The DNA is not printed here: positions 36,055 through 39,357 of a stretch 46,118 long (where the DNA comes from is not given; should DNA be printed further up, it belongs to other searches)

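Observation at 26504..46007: Side-by-side duplicated three-gene module: LacI regulator, divergent giant multi-CBM secreted protein, and a small stand-alone CBM-like partner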

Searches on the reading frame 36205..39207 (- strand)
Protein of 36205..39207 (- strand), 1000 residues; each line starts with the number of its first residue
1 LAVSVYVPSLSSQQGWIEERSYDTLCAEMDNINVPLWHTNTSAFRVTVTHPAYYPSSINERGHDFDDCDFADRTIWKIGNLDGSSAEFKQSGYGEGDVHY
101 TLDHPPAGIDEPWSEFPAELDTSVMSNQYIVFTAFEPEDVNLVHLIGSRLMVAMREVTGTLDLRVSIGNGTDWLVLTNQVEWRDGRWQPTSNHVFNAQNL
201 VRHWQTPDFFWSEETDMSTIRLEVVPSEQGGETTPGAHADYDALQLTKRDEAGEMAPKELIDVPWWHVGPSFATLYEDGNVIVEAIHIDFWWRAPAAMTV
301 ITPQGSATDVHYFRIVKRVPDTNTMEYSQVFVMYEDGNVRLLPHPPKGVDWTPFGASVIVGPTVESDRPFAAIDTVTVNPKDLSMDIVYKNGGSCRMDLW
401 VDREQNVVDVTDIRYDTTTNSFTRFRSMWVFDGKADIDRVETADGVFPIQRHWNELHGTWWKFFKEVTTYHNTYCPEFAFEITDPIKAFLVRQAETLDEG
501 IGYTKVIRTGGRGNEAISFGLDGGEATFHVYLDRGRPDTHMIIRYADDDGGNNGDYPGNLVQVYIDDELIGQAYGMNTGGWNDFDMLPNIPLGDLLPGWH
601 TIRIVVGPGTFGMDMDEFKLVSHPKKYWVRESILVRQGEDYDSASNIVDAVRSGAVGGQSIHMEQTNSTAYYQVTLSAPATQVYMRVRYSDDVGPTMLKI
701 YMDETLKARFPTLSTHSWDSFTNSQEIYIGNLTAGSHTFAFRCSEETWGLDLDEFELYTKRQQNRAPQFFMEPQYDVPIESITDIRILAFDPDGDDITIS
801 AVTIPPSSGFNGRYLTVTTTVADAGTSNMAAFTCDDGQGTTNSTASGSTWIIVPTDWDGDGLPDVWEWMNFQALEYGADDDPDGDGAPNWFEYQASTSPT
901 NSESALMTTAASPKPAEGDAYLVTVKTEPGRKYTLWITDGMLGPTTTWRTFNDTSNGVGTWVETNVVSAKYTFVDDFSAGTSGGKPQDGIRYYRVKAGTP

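Call 42: find_homologous_proteins(query=window:36205-39207:-)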
Query window:36205-39207:- (1000 aa): 39 proteins with E <= 0.001 among 6189 candidates.
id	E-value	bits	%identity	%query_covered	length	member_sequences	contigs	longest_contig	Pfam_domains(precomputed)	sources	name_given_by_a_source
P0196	0.0e+0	1712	81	88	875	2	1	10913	-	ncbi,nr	ncbi:MAG: hypothetical protein BWY59_01785 [Verrucomicrobia bacterium ADurb.Bin345]|nr:MAG: hypothet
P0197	8.2e-257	873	43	99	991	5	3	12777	PF03422.22,PF18884.6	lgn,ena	-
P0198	7.9e-256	870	50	75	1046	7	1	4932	PF03422.22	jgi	jgi:hypothetical protein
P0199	4.4e-253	861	42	100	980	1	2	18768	PF03422.22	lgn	-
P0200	5.9e-253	861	42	100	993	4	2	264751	PF03422.22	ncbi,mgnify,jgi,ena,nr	ncbi:MAG TPA: carbohydrate-binding protein [Kiritimatiellia bacterium]|mgnify:CR=1 FL=1|nr:carbohydr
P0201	3.7e-251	855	42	100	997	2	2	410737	PF18099.8,PF03422.22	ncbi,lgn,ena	-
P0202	2.2e-249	849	43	99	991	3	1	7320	-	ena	-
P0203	4.8e-247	841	42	98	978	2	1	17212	-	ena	-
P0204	6.7e-243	827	45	70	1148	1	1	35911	-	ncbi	ncbi:MAG: hypothetical protein V1929_05000 [bacterium]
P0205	5.7e-241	821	42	100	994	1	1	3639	PF03422.22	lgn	-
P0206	1.1e-239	817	41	99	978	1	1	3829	-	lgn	-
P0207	3.0e-239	815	43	71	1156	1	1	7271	-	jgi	jgi:hypothetical protein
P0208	1.4e-237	810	42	99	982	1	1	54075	-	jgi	-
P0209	1.1e-236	807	42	93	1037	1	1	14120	-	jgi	jgi:hypothetical protein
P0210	4.1e-236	805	41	99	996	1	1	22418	-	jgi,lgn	jgi:hypothetical protein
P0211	1.2e-235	803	43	74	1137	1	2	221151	-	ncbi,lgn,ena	-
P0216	4.5e-229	781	42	97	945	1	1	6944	PF14683.13,PF03422.22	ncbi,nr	ncbi:MAG: hypothetical protein EOM20_15290 [Spartobacteria bacterium]|nr:hypothetical protein [Spart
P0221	1.1e-218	747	46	77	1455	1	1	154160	PF18099.8,PF03422.22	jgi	jgi:hypothetical protein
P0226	8.5e-200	685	44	76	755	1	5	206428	PF18099.8,PF03422.22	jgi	jgi:hypothetical protein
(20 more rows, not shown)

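Call 43: find_encoding_contigs(protein=P0211, flank=10000, max_places=1)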
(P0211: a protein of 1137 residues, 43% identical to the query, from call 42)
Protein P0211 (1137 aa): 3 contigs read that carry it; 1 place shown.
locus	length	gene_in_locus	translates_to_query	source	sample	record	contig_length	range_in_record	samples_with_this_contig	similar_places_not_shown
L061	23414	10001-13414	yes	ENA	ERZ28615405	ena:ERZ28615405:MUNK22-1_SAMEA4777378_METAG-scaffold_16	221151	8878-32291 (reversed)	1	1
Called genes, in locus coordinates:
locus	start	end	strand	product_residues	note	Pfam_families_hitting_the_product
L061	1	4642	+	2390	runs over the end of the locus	PF02018:CBM_4_9 (faint), PF04349:MdoG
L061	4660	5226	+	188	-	PF02018:CBM_4_9 (weak)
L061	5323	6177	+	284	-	-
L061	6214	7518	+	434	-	PF23911:DUF7253 (faint)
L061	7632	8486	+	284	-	-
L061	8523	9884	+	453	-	-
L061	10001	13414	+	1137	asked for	-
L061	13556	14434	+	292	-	PF01370:Epimerase, PF04321:RmlD_sub_bind, PF16363:GDP_Man_Dehyd, PF02719:Polysacc_synt_2 (weak), PF07993:NAD_binding_4 (weak)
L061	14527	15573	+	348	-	PF01073:3Beta_HSD, PF01370:Epimerase, PF02719:Polysacc_synt_2, PF04321:RmlD_sub_bind, PF07993:NAD_binding_4, PF16363:GDP_Man_Dehyd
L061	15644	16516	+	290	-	PF00483:NTP_transferase, PF12804:NTP_transf_3 (weak)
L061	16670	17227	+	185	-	PF00908:dTDP_sugar_isom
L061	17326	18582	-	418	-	PF00171:Aldedh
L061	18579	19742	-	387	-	PF00696:AA_kinase, PF01472:PUA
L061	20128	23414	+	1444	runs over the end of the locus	-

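Call 44: find_encoding_contigs(protein=P0201, flank=10000, max_places=1)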
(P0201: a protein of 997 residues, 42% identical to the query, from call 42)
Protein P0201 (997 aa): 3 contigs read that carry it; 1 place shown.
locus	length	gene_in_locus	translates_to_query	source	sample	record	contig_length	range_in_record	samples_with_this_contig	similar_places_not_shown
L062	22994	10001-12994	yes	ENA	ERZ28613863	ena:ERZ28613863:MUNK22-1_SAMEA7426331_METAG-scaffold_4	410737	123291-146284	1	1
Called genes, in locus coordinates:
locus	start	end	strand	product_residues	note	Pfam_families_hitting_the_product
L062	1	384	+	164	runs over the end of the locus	PF02050:FliJ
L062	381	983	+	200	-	-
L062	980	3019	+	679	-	PF02120:Flg_hook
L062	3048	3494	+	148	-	PF03963:FlgD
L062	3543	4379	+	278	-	PF00460:Flg_bb_rod, PF22692:LlgE_F_G_D1, PF06429:Flg_bbr_C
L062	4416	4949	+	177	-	PF03748:FliL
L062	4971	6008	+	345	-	PF02154:FliM, PF01052:FliMN_C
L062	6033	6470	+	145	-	PF28396:SepQ_C (weak), PF01052:FliMN_C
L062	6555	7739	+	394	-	PF07221:GlcNAc_2-epim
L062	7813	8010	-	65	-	-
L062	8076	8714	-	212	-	PF12118:SprA-related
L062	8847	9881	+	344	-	PF02030:Lipoprotein_8, PF01547:SBP_bac_1, PF13416:SBP_bac_8, PF13343:SBP_bac_6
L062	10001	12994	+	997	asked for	PF03422:CBM_6 (faint), PF18099:CBM_35_2 (faint)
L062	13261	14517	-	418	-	PF00171:Aldedh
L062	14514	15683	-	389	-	PF00696:AA_kinase, PF01472:PUA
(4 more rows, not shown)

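Call 45: find_encoding_contigs(protein=P0200, flank=10000, max_places=1)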
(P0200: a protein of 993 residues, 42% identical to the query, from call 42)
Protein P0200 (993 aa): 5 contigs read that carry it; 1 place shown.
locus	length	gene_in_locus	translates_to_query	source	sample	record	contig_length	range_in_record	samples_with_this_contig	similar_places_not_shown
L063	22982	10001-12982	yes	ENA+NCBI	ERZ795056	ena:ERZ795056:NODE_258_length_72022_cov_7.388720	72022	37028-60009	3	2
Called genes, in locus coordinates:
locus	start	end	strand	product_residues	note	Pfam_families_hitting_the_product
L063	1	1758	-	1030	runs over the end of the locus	PF00754:F5_F8_type_C, PF22633:F5_F8_type_C_2, PF00754:F5_F8_type_C, PF22633:F5_F8_type_C_2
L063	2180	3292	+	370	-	PF01547:SBP_bac_1 (faint), PF13416:SBP_bac_8, PF13531:SBP_bac_11, PF13343:SBP_bac_6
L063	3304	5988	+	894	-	PF02743:dCache_1, PF00672:HAMP, PF00989:PAS (weak), PF08448:PAS_4, PF13426:PAS_9 (weak), PF00512:HisKA, PF02518:HATPase_c, PF00072:Response_reg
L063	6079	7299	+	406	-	PF06245:DUF1015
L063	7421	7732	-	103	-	-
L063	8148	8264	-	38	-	-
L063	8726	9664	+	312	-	PF13624:SurA_N_3 (weak), PF13145:Rotamase_2, PF13616:Rotamase_3, PF00639:Rotamase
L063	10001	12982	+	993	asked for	PF03422:CBM_6 (weak)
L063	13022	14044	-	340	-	PF00356:LacI, PF00532:Peripla_BP_1, PF13407:Peripla_BP_4, PF13377:Peripla_BP_3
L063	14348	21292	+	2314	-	PF03422:CBM_6 (faint)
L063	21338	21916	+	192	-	-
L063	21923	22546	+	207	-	-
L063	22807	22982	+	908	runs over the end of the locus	PF00754:F5_F8_type_C, PF22633:F5_F8_type_C_2 (weak)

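Call 49: search_solved_structures(query=A6, max_evalue=1)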
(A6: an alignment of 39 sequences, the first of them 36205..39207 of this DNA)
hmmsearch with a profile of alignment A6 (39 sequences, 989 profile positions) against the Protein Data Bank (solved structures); distinct sequences matched with E-value up to 1: 0.

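Call 50: search_protein_families(library=pfam, alignment_id=A6, max_evalue=0.01)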
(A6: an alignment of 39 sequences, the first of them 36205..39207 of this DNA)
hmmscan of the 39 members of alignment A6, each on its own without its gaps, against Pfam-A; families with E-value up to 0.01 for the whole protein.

A. member 1, window:36205-39207:- (1000 aa): 0 families

B. families by the number of members that match (of 39 scanned): 9 families
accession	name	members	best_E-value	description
PF03422.21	CBM_6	14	4e-18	Carbohydrate binding module (family 6)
PF18099.7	CBM_35_2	11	1.1e-07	Carbohydrate binding module (family 35)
PF14683.12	CBM-like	7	2.3e-06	Polysaccharide lyase family 4, domain III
PF18884.5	TSP3_bac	5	5.1e-06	Bacterial TSP3 repeat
PF17963.7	Big_9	3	0.00037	Bacterial Ig domain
PF17957.7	Big_7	2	0.0012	Bacterial Ig domain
PF22815.2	CatAgl_D1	1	2.2e-05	Alpha-1,3-glucanase catalytic domain D1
PF13573.12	SprB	1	0.0018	SprB repeat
PF21910.2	GH85_C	1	0.0041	GH85 endohexosaminidases, C-terminal domain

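Call 62: predict_structure(alignment_id=A6)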
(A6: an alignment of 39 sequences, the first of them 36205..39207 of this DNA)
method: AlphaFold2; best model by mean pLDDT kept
length: 1000 residues; sequences in the alignment: 39
mean_pLDDT: 87.0   pTM: 0.76
mean pLDDT of the five models: 87.0, 84.4, 84.2, 83.1, 82.9
residues with pLDDT >= 90: 588; 70-90: 330; 50-70: 36; < 50: 46
segments of 3 or more residues with pLDDT < 50: 1-12, 180-188, 258-271, 908-915
pLDDT, mean of each block of 10 residues (from residue 1): 35 78 83 92 96 87 76 85 91 89 83 85 88 78 79 94 90 72 43 88 85 89 90 91 90 60 40 80 89 90 92 92 81 96 87 90 87 97 96 96 94 93 93 93 91 90 94 93 92 96 95 94 96 90 93 86 97 92 95 93 93 95 90 96 95 96 89 96 95 92 94 94 94 96 86 96 89 92 92 89 93 92 92 90 92 91 87 86 78 57 53 53 87 89 80 91 89 90 83 83
secondary structure, 60 per line:
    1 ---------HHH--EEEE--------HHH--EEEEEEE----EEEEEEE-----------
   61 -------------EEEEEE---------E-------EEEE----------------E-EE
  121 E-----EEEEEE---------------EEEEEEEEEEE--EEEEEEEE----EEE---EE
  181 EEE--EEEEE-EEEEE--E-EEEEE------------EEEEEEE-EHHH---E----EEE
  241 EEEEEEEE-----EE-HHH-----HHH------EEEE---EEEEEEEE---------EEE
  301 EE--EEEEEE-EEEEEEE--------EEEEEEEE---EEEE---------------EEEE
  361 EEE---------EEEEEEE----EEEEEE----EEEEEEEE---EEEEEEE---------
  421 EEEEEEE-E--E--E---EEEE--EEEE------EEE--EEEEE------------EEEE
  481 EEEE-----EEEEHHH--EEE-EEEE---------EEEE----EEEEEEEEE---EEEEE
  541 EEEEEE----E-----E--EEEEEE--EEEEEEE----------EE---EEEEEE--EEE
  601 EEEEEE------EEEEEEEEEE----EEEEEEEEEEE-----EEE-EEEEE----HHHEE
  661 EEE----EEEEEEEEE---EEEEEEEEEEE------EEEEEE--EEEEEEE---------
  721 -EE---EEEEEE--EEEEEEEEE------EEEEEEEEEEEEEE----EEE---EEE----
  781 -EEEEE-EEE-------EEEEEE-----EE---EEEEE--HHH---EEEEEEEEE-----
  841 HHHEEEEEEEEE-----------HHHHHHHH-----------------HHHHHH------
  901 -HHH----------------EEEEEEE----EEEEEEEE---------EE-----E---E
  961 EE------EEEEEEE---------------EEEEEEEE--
elements in order (helices of 4 or more, strands of 3 or more residues): E15-18 E32-38 E43-49 E74-79 E97-100 E119-121 E127-132 E148-158 E161-168 E173-175 E179-183 E186-190 E192-196 E201-205 E218-224 E238-248 E274-277 E281-288 E298-302 E305-310 E312-318 E327-334 E338-341 E357-363 E373-379 E384-389 E394-401 E405-411 E421-427 E439-442 E445-448 E455-457 E460-464 E477-484 E490-493 E499-501 E503-506 E516-519 E524-532 E536-546 E560-565 E568-574 E590-595 E598-606 E613-622 E627-637 E643-645 E647-651 E659-663 E668-676 E680-690 E697-702 E705-711 E727-732 E735-743 E750-763 E768-770 E774-776 E782-786 E788-790 E798-803 E814-818 E827-835 E844-852 H864-871 H889-894 E921-927 E932-939 E960-962 E969-975 E991-998
